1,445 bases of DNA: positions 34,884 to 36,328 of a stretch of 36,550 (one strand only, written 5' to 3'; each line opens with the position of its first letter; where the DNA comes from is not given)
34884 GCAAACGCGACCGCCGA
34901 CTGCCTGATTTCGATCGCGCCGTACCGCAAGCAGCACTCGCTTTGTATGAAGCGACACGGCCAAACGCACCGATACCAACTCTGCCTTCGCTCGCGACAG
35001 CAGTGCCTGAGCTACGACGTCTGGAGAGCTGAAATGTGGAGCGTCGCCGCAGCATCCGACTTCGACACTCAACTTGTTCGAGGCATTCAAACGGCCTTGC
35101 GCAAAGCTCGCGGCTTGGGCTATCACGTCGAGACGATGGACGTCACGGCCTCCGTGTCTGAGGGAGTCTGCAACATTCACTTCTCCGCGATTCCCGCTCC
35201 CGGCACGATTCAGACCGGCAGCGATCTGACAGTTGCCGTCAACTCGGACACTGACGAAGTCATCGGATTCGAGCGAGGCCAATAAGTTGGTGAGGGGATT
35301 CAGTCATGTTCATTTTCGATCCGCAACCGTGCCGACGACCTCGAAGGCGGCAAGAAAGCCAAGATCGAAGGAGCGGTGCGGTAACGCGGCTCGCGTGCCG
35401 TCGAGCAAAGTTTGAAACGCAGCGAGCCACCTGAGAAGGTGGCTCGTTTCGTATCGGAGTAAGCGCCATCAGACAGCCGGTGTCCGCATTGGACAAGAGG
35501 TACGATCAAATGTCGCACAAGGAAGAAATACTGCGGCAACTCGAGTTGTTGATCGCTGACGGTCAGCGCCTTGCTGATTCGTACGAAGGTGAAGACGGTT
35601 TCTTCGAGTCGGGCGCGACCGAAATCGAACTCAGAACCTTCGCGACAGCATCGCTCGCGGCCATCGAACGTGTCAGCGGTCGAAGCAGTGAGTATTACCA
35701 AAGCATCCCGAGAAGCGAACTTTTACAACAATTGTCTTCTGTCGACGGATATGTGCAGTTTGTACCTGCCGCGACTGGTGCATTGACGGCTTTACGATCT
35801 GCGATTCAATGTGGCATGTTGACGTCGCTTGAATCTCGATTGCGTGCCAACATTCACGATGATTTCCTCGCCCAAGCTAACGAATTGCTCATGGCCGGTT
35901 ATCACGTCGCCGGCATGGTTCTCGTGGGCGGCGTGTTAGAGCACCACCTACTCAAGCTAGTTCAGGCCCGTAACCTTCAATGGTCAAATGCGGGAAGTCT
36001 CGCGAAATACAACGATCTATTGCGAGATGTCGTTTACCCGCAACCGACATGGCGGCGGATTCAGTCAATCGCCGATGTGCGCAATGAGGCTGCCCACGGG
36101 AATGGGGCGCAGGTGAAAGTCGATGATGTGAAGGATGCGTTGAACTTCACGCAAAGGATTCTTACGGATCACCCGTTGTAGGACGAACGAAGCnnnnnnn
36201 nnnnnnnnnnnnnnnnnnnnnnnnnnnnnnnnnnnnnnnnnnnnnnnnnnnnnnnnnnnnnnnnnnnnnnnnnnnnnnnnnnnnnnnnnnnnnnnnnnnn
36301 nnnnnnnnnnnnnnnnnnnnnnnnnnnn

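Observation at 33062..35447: Three-gene cassette inserted at the 3' end of groEL2, bracketed by direct repeats that duplicate the last groEL codons and the terminator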

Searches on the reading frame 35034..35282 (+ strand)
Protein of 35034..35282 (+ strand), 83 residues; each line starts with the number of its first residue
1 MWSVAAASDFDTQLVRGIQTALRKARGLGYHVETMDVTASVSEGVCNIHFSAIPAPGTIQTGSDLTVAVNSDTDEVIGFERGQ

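Call 9: search_protein_families(library=pfam, proteins=[window:35034-35282:+], max_evalue=0.1)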
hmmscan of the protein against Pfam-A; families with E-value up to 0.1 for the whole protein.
window:35034-35282:+ (83 aa): 1 family
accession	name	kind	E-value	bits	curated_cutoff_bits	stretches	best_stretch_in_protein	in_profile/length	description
PF12733.13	Cadherin-like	-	0.016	16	24.2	1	29-72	10-47/89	Cadherin-like beta sandwich domain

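Call 10: search_protein_families(library=padloc, proteins=[window:35034-35282:+], max_evalue=0.1)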
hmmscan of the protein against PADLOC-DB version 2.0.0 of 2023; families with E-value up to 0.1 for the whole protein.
window:35034-35282:+ (83 aa): 0 families

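Call 11: search_protein_families(library=ncbifam, proteins=[window:35034-35282:+], max_evalue=0.1)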
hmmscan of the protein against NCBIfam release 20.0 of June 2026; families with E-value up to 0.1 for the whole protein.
window:35034-35282:+ (83 aa): 1 family
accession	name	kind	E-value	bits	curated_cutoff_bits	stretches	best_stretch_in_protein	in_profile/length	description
NF047973.1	CtxProtCheTAlpha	equivalog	0.075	13.1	200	0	12-45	56-87/130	chemotaxis protein CheT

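Call 31: find_encoding_contigs(protein=window:35034-35282:+, flank=10000, max_places=10)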
Protein seq(83 aa) (83 aa): no gene with exactly this product is on record in the collection.

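Call 50: find_homologous_proteins(query=window:35034-35282:+, max_evalue=0.001)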
Query seq(83 aa) (83 aa): 53 proteins with E <= 0.001 among 53 candidates.
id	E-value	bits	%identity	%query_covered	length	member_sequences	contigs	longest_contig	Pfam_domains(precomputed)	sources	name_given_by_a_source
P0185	1.2e-40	154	88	99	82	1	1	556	-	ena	-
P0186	1.2e-40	154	89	99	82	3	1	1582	-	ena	-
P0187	3.4e-40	153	89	99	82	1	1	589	-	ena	-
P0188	4.5e-40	153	89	99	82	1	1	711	-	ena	-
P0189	4.6e-40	153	87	99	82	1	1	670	-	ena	-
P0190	6.4e-40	152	85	99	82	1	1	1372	-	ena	-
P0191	1.7e-39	151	87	99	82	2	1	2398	-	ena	-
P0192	2.5e-39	150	88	99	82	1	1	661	-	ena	-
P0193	3.3e-39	150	85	99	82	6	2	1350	-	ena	-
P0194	6.6e-38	146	85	99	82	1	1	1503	-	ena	-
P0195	7.0e-38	146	84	99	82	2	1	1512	-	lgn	-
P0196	1.8e-37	144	82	100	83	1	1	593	-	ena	-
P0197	1.8e-37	144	83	99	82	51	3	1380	-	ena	-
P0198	2.6e-37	144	83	99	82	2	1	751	-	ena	-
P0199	6.4e-37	143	81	100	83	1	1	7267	-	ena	-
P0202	1.3e-36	142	78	99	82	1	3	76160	-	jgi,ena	jgi:hypothetical protein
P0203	2.9e-36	140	83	99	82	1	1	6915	-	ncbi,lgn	-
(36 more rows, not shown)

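Call 51: find_encoding_contigs(protein=P0203, flank=7000, max_places=2)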
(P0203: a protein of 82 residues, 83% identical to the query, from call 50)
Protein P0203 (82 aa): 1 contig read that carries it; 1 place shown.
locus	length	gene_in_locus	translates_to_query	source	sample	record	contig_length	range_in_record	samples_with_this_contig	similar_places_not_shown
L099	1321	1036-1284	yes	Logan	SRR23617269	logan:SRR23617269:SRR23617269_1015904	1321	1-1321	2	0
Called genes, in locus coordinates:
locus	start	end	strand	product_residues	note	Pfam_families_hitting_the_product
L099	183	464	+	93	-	-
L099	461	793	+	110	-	-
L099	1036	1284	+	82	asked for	-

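Call 52: find_encoding_contigs(protein=P0199, flank=7000, max_places=2)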
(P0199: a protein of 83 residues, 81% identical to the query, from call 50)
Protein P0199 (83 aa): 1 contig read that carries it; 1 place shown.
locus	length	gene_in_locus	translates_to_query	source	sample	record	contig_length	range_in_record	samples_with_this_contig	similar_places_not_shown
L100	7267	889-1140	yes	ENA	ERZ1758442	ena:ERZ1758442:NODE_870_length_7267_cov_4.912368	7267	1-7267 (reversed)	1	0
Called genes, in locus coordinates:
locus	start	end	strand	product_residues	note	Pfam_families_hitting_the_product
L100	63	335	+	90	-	-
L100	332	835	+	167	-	-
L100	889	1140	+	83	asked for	-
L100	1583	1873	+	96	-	-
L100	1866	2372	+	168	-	-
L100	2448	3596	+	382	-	PF00226:DnaJ, PF01556:DnaJ_C, PF00684:DnaJ_CXXCXGXG, PF27439:DnaJ_C_2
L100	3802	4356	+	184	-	PF01025:GrpE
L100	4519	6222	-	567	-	-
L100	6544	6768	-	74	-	-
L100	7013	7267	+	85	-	?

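Call 53: find_encoding_contigs(protein=P0202, flank=7000, max_places=2)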
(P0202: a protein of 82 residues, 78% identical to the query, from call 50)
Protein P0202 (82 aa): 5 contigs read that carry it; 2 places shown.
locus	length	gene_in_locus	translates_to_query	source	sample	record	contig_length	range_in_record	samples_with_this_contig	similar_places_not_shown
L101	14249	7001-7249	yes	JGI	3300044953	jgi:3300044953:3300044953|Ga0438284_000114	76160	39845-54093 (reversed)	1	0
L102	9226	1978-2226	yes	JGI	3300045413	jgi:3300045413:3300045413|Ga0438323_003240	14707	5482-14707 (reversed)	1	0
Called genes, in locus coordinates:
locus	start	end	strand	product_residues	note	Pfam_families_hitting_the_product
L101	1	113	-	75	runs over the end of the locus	-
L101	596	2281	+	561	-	PF00118:Cpn60_TCP1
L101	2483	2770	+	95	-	PF00166:Cpn10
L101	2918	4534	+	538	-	PF00118:Cpn60_TCP1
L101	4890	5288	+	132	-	-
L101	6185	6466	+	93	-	-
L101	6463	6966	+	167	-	-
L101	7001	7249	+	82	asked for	-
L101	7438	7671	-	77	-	-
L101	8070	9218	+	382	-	PF00226:DnaJ, PF01556:DnaJ_C, PF00684:DnaJ_CXXCXGXG, PF27439:DnaJ_C_2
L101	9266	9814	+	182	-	PF01025:GrpE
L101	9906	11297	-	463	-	PF13360:PQQ_2, PF13570:Beta-prop_ACSF4 (faint), PF01011:PQQ (faint), PF13360:PQQ_2 (weak)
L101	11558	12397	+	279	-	PF13714:PEP_mutase, PF00463:ICL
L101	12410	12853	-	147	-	-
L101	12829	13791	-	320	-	PF01731:Arylesterase (faint), PF24684:Vgb_lyase, PF08450:SGL, PF21959:DUF6923 (faint)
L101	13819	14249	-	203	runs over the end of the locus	PF09970:DUF2204 (weak)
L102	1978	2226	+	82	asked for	-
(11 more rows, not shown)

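Call 54: find_encoding_contigs(protein=P0191, flank=3000, max_places=2)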
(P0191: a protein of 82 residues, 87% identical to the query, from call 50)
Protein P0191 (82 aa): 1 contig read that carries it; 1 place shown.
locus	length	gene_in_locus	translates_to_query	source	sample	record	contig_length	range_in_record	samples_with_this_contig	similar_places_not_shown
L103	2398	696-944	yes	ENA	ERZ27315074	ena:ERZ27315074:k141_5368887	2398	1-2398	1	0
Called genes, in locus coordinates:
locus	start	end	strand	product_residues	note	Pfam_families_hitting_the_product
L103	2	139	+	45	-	?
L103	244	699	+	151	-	PF14464:Prok-JAB (weak)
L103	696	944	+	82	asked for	-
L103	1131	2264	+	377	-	PF01582:TIR, PF08937:ThsB_TIR (weak), PF13676:TIR_2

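Call 75: search_protein_families(library=pfam, proteins=[L101:4890-5285:+, L101:6185-6463:+, L101:6463-6963:+, L101:7438-7668:-, L100:1583-1870:+, L100:1866-2369:+, L103:244-696:+, L103:1131-2261:+, L099:183-461:+, L099:461-790:+], max_evalue=0.01)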
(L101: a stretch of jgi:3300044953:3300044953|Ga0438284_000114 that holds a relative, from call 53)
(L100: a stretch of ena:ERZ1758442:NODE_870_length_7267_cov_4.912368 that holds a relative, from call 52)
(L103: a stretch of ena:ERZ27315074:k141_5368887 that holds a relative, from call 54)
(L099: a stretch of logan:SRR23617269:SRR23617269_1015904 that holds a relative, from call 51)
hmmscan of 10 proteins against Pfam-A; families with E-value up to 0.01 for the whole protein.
L101:4890-5285:+ (132 aa): 0 families

L101:6185-6463:+ (93 aa): 0 families

L101:6463-6963:+ (167 aa): 0 families

L101:7438-7668:- (76 aa): 0 families

L100:1583-1870:+ (96 aa): 0 families

L100:1866-2369:+ (168 aa): 0 families

L103:244-696:+ (151 aa): 2 families
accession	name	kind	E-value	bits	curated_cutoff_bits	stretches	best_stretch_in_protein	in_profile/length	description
PF14464.11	Prok-JAB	-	2.9e-06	27.6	25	1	32-107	15-93/114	Prokaryotic homologs of the JAB domain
PF14220.11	DUF4329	-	9.7e-05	22.7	28.6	1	36-104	21-83/116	Domain of unknown function (DUF4329)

L103:1131-2261:+ (377 aa): 3 families
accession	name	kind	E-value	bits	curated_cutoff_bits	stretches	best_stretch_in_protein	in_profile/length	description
PF13676.11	TIR_2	-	4.9e-16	59.8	28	1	4-105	1-105/122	TIR domain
PF01582.25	TIR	-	1.3e-07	32.1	21.3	1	9-76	11-78/179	TIR domain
PF08937.16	ThsB_TIR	-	5.2e-06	27.2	21.2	1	5-86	1-91/100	Thoeris protein ThsB, TIR-like domain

L099:183-461:+ (93 aa): 0 families

L099:461-790:+ (110 aa): 0 families

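Call 76: search_protein_families(library=padloc, proteins=[L101:4890-5285:+, L101:6185-6463:+, L101:6463-6963:+, L103:244-696:+, L103:1131-2261:+, window:35034-35282:+], max_evalue=0.01)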
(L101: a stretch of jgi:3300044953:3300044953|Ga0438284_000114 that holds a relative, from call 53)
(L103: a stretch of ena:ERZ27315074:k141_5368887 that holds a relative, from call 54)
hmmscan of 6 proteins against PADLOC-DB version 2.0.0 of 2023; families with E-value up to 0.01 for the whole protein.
L101:4890-5285:+ (132 aa): 0 families

L101:6185-6463:+ (93 aa): 0 families

L101:6463-6963:+ (167 aa): 0 families

L103:244-696:+ (151 aa): 0 families

L103:1131-2261:+ (377 aa): 12 families
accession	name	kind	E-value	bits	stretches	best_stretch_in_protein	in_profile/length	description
PDLC02012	SAVED5--SAVED_TIR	-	6e-14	49.9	1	3-72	15-84/404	-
PDLC05062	PDC-S66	-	5.8e-10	37.1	1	4-75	151-223/282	-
PDLC00419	ThsB1|ThsB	-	1.9e-08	32.3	1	3-87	29-115/165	TIR-like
PDLC00436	ThsB1|ThsB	-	1.9e-08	32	1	3-80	37-118/183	TIR-like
PDLC00423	ThsB1|ThsB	-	7.2e-07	27.1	1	3-81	37-120/190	TIR-like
PDLC00425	ThsB1|ThsB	-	1.6e-06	25.5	1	33-89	287-346/389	TIR-like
PDLC00418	ThsB1|ThsB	-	4.5e-05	21.3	1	3-87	6-97/155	TIR-like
PDLC00417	ThsB1|ThsB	-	7.9e-05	20.3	1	4-75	169-241/303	TIR-like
PDLC00434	ThsB1|ThsB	-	8.2e-05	19.9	1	3-93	140-230/396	TIR-like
PDLC00426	ThsB1|ThsB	-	0.0002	18.8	1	4-86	240-329/352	TIR-like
PDLC02421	Aga_TIR-PNTD1-PNTD2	-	0.0012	16.1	1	3-85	5-89/430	Class I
PDLC00437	ThsB1|ThsB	-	0.0054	14.8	0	48-84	34-70/129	TIR-like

window:35034-35282:+ (83 aa): 0 families

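Call 88: predict_structure(alignment_id=A8)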
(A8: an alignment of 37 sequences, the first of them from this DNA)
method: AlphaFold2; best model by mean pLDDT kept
length: 83 residues; sequences in the alignment: 37
mean_pLDDT: 85.7   pTM: 0.73
mean pLDDT of the five models: 85.7, 81.6, 80.9, 80.6, 78.4
residues with pLDDT >= 90: 44; 70-90: 28; 50-70: 9; < 50: 2
segments of 3 or more residues with pLDDT < 50: none
pLDDT, mean of each block of 10 residues (from residue 1): 61 91 94 91 92 79 88 91 78
secondary structure, 60 per line:
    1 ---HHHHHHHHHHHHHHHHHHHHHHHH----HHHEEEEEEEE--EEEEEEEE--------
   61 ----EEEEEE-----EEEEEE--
elements in order: H4-27 E35-42 E45-52 E65-70 E76-81

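Call 91: fold_search(model_id=the predicted structure, library=pdb)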
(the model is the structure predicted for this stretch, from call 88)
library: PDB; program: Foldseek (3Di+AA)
matches with E <= 10: 554; with E <= 0.001: 0
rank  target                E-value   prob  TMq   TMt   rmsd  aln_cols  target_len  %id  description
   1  5boi                  1.3e-01  0.99  0.56  0.23   3.5        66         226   11  Bacillus megaterium YpeB C-terminal domain (released 2015-08-12)
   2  2w7q_A                1.9e-01  0.96  0.44  0.20   2.7        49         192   14  Structure of Pseudomonas aeruginosa LolA (released 2009-12-29)
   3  2w7q_B                2.0e-01  0.97  0.43  0.21   2.0        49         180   12  Structure of Pseudomonas aeruginosa LolA (released 2009-12-29)
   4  7cqy_D                2.8e-01  0.89  0.41  0.08   4.3        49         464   16  Tetrathionate hydrolase from Acidithiobacillus ferrooxidans mutant - D325N (released 2021-01-27)
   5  8t8s_A                3.3e-01  0.69  0.41  0.07   3.5        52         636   13  Sortilin-PGRN peptide complex (released 2024-06-26)
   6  9s6c_C                3.6e-01  0.80  0.43  0.12   3.9        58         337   17  B12 Binding protein - BtuK1 (released 2025-09-17)
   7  9lu1_R                3.8e-01  0.54  0.41  0.08   6.9        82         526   15  protein structure of DDB1-DDA1-DET1-Ube2e2 bound to COP1 dimer (released 2026-01-28)
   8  7nn3_C                4.3e-01  0.21  0.25  0.07   5.6        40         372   25  A carbohydrate esterase family 15 (CE15) glucuronoyl esterase from Caldicellulosiruptor kristjansonii (released 2021-07-07)
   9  8t5j                  4.9e-01  0.87  0.44  0.25   3.2        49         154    8  Crystal structure of outer membrane lipoprotein carrier protein (LolA) from Francisella philomiragia (released 2023-06-28)
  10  7nvr_d                4.9e-01  0.18  0.32  0.10   7.8        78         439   10  Human Mediator with RNA Polymerase II Pre-initiation complex (released 2021-05-05)
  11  6l8a_F                5.9e-01  0.75  0.40  0.08   4.6        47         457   19  Tetrathionate hydrolase from Acidithiobacillus ferrooxidans (released 2020-11-11)
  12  7zhm_C                5.9e-01  0.14  0.26  0.25  13.3        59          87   12  Salmonella enterica Rhs1 C-terminal toxin TreTu complex with TriTu immunity protein (released 2022-11-23)
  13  9lto_B                6.7e-01  0.33  0.42  0.08   8.1        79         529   19  Cryo-EM structure of DDB1-DDA1-DET1-Ube2e2 complex (released 2026-01-28)
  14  5kpe_MODEL_1_A        6.7e-01  0.30  0.39  0.29   6.0        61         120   18  Solution NMR Structure of Denovo Beta Sheet Design Protein, Northeast Structural Genomics Consortium (NESG) Ta (released 2016-09-21)
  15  7nn3_D                6.7e-01  0.18  0.24  0.07   5.4        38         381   26  A carbohydrate esterase family 15 (CE15) glucuronoyl esterase from Caldicellulosiruptor kristjansonii (released 2021-07-07)
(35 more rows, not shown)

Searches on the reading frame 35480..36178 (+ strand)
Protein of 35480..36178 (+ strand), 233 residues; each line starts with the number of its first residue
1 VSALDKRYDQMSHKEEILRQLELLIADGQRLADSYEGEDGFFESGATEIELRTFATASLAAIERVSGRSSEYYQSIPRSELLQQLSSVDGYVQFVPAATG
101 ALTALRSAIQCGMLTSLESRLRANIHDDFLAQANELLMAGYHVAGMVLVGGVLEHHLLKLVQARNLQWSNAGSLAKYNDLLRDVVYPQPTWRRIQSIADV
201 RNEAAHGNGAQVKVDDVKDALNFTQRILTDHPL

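Call 9: search_protein_families(library=pfam, proteins=[window:35480-36178:+], max_evalue=0.1)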
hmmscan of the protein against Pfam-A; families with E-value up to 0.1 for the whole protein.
window:35480-36178:+ (233 aa): 3 families
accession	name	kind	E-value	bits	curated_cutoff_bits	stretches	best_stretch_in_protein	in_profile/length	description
PF18735.6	HEPN_RiboL-PSP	-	0.00017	22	28.4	1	192-228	144-182/191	RiboL-PSP-HEPN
PF13643.11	DUF4145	-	0.0036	17.8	23.1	1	147-224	16-87/88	Domain of unknown function (DUF4145)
PF18731.6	HEPN_Swt1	-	0.071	13.8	27.5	0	191-229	76-112/115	Swt1-like HEPN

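Call 10: search_protein_families(library=padloc, proteins=[window:35480-36178:+], max_evalue=0.1)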
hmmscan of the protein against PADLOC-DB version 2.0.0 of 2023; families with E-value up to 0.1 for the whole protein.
window:35480-36178:+ (233 aa): 2 families
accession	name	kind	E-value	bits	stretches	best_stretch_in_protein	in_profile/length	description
PDLC03820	RTasHEPN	-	0.002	16.3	1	185-209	68-92/148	DRT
PDLC04378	PDC-M05B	-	0.01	14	1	186-230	95-138/153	-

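Call 11: search_protein_families(library=ncbifam, proteins=[window:35480-36178:+], max_evalue=0.1)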
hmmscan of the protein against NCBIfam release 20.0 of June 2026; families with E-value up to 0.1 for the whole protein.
window:35480-36178:+ (233 aa): 1 family
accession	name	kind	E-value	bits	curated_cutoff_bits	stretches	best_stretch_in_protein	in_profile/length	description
TIGR00083.1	ribF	equivalog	0.064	12.7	184.35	1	119-156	147-184/290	riboflavin biosynthesis protein RibF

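Call 30: find_encoding_contigs(protein=window:35510-36178:+, flank=10000, max_places=10)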
Protein seq(223 aa) (223 aa): 1 contig read that carries it; 1 place shown.
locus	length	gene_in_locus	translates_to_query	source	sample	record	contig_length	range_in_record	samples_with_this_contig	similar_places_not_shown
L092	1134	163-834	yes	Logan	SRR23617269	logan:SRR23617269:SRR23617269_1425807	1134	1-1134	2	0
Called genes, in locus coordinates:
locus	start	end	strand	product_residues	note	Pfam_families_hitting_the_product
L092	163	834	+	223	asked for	-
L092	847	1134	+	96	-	?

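Call 45: find_homologous_proteins(query=window:35510-36178:+, max_evalue=0.001)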
Query seq(223 aa) (223 aa): 163 proteins with E <= 0.001 among 1326 candidates; the best 120 are listed.
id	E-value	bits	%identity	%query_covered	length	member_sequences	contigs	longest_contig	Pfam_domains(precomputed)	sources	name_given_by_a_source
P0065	5.5e-140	482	100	100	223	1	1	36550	-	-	-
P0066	1.5e-78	281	59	100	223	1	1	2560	PF18735.7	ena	-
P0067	1.6e-76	275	60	100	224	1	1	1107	PF18735.7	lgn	-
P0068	2.0e-75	271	57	98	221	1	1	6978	PF18735.7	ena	-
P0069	2.0e-74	268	59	100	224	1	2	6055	-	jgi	jgi:hypothetical protein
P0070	1.5e-73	265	59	100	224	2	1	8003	-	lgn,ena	-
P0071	1.9e-73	265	58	99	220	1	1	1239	PF18735.7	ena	-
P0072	3.3e-73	264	58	97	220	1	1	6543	PF18735.7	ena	-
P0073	3.3e-73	264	56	98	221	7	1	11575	PF18735.7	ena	-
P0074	3.7e-73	264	58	100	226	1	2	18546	-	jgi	jgi:hypothetical protein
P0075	5.6e-73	263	57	100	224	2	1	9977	PF18735.7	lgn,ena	-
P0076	1.1e-72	262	57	98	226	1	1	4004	-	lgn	-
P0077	3.1e-72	261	57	98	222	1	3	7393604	PF18735.7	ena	-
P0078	3.5e-72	261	58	100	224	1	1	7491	-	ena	-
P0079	4.4e-72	260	56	99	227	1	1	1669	-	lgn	-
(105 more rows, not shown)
